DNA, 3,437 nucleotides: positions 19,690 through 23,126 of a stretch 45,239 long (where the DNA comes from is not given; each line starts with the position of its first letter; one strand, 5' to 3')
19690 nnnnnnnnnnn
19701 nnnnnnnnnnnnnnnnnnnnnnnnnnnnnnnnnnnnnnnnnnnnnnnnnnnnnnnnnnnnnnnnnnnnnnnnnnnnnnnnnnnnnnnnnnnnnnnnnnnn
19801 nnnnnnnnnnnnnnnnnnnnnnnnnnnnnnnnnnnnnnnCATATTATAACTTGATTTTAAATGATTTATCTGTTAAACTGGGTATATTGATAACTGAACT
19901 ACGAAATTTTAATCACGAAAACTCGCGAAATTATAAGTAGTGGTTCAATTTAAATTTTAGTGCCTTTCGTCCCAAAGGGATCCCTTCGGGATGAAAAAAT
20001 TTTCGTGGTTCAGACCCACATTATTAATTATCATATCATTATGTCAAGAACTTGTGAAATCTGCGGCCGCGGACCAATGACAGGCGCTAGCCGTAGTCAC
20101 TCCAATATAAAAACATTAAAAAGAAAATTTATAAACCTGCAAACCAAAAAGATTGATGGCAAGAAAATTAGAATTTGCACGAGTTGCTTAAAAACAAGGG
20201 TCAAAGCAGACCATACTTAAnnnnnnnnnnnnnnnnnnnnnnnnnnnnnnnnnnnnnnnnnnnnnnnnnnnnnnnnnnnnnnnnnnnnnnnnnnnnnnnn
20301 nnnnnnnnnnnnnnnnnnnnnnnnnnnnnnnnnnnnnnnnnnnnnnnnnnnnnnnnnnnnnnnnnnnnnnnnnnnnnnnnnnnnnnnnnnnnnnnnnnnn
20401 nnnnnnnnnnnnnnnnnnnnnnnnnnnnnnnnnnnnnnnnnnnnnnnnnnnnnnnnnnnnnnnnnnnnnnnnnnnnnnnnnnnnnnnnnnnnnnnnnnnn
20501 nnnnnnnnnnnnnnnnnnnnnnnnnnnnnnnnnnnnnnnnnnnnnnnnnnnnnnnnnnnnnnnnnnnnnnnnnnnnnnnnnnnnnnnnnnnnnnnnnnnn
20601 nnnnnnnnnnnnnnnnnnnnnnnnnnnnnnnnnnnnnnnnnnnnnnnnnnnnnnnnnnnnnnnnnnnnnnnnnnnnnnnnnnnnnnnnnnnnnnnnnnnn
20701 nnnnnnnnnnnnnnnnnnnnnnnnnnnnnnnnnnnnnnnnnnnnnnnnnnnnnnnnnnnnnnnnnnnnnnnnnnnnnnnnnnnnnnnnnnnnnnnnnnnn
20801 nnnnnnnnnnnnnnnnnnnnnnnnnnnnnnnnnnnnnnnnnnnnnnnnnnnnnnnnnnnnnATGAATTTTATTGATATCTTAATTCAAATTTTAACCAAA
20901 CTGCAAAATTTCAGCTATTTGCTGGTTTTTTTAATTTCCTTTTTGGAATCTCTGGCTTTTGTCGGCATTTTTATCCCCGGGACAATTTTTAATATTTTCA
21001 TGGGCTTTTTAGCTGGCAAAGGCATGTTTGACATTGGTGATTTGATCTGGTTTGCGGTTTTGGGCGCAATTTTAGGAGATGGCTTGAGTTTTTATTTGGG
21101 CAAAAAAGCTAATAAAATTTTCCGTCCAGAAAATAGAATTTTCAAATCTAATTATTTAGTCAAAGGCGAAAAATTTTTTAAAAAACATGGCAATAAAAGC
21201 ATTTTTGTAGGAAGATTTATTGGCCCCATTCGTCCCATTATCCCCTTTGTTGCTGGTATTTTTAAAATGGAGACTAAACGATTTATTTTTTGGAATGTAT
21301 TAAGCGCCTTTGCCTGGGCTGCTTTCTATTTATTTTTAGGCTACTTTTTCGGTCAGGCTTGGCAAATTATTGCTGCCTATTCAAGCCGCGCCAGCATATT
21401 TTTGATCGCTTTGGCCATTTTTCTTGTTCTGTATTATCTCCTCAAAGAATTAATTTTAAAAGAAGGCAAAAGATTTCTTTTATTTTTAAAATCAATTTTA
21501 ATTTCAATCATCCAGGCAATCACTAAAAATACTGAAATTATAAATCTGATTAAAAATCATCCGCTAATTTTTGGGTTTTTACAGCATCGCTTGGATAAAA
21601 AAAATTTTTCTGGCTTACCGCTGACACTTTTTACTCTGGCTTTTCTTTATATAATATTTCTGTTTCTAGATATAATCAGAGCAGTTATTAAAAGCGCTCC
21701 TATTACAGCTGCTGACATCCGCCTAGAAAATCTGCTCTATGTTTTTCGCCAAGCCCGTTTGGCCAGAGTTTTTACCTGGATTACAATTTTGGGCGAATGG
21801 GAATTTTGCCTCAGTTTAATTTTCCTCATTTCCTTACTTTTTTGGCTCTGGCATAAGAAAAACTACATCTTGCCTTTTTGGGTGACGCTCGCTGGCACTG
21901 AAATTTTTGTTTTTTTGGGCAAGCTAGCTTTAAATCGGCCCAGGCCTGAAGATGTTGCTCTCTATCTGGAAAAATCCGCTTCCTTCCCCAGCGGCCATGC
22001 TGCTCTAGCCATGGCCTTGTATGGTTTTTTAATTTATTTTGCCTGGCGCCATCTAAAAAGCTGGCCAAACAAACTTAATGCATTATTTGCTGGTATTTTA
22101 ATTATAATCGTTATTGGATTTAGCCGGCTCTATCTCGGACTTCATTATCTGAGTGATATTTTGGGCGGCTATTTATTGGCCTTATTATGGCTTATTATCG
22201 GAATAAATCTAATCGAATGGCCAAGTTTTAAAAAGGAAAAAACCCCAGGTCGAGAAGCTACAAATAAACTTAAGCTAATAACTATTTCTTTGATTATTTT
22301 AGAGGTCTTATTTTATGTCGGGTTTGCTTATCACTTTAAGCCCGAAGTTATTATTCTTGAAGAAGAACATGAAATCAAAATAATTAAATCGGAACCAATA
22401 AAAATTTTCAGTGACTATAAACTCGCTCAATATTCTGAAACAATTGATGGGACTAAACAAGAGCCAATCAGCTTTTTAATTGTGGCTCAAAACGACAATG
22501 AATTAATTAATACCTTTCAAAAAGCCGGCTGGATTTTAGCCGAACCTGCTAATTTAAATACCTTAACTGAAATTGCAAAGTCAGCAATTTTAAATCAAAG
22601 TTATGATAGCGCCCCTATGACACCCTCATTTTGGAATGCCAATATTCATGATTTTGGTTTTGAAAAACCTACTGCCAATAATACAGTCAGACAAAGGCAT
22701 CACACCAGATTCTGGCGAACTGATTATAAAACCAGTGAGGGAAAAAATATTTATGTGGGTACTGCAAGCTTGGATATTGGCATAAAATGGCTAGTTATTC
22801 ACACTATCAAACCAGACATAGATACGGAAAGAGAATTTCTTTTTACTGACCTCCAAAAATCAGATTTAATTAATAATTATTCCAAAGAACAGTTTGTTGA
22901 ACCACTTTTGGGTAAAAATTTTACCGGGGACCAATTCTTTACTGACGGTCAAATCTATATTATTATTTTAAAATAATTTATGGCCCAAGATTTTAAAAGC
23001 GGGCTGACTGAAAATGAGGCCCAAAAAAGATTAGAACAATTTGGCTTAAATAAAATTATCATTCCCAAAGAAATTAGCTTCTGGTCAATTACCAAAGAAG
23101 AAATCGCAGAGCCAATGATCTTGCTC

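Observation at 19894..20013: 104-120-nt TIR-bounded intergenic elements with an identical 48-nt core upstream of rpmB and trxB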

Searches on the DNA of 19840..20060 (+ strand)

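Call 66: search_rna_families(source=window, start=19840, end=20060, threshold=evalue, max_evalue=10)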
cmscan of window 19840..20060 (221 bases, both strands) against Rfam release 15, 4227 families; matches with E-value up to 10: 9.
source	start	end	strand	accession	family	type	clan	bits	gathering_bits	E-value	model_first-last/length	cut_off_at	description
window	19844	20023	+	RF01584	snoR03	Gene; snRNA; snoRNA; HACA-box;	-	18.5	80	4.4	1-163/163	no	small nucleolar RNA snoR03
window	19862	19895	-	RF01709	Lacto-rpoB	Cis-reg;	-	16.7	40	5.4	1-58/58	no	Lacto-rpoB RNA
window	19892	20015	-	RF04134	MIR7504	Gene; miRNA;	-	15.6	83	3.9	1-124/124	no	MIR7504 microRNA precursor family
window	19855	19923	+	RF01161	SNORD5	Gene; snRNA; snoRNA; CD-box;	-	15.4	55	3.5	1-72/72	no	Small nucleolar RNA SNORD5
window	19989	20023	+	RF01219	snoR100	Gene; snRNA; snoRNA; HACA-box;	-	14.6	50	2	1-116/116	no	Small nucleolar RNA snoR100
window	19963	20001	-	RF00697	mir-186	Gene; miRNA;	-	13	70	9.8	1-82/82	no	mir-186 microRNA precursor family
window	19970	20000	+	RF01100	PK-BYV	Cis-reg;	-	12.8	50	3.1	2-32/40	no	3'-terminal pseudoknot in BYV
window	19890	20036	+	RF00004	U2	Gene; snRNA; splicing;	CL00006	12.2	46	2.4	1-192/192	no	U2 spliceosomal RNA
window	19962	19997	-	RF03526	mir-7177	Gene; miRNA;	-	12.1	86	9.7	1-71/71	no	mir-7177 microRNA precursor family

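Call 83: search_dna_similar(query=window:19885-20043:+, collection=plasmids, mode=distant, max_evalue=0.01, max_rows=5)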
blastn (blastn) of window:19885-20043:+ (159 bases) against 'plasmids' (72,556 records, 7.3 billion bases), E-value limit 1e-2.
No match.

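Call 84: search_dna_similar(query=window:19885-20043:+, collection=phages, mode=distant, max_evalue=0.01, max_rows=5)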
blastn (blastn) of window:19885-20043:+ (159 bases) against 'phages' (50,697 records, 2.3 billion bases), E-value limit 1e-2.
No match.

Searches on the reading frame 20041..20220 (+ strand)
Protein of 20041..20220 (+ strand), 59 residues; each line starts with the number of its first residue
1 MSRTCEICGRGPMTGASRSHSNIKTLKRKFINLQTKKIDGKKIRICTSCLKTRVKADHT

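Call 16: find_encoding_contigs(protein=window:20041-20220:+, flank=3000, max_places=10)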
Protein window:20041-20220:+ (59 aa): no gene with exactly this product is on record in the collection.

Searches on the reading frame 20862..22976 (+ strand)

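Call 28: search_protein_families(library=pfam, proteins=[window:20862-22976:+])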
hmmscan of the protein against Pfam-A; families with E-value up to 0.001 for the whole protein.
window:20862-22976:+ (704 aa): 4 families
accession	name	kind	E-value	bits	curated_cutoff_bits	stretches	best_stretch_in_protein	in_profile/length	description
PF14067.11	LssY_C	-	6.7e-50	169.7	25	1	521-697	4-187/188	LssY C-terminus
PF09335.16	VTT_dom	-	1.2e-20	74.7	33.9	1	38-161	1-122/123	VTT domain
PF01569.27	PAP2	-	2e-19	70.1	27.2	1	337-450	3-124/130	PAP2 superfamily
PF14378.12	PAP2_3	-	2.2e-05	24.8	27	1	370-444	122-188/190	PAP2 superfamily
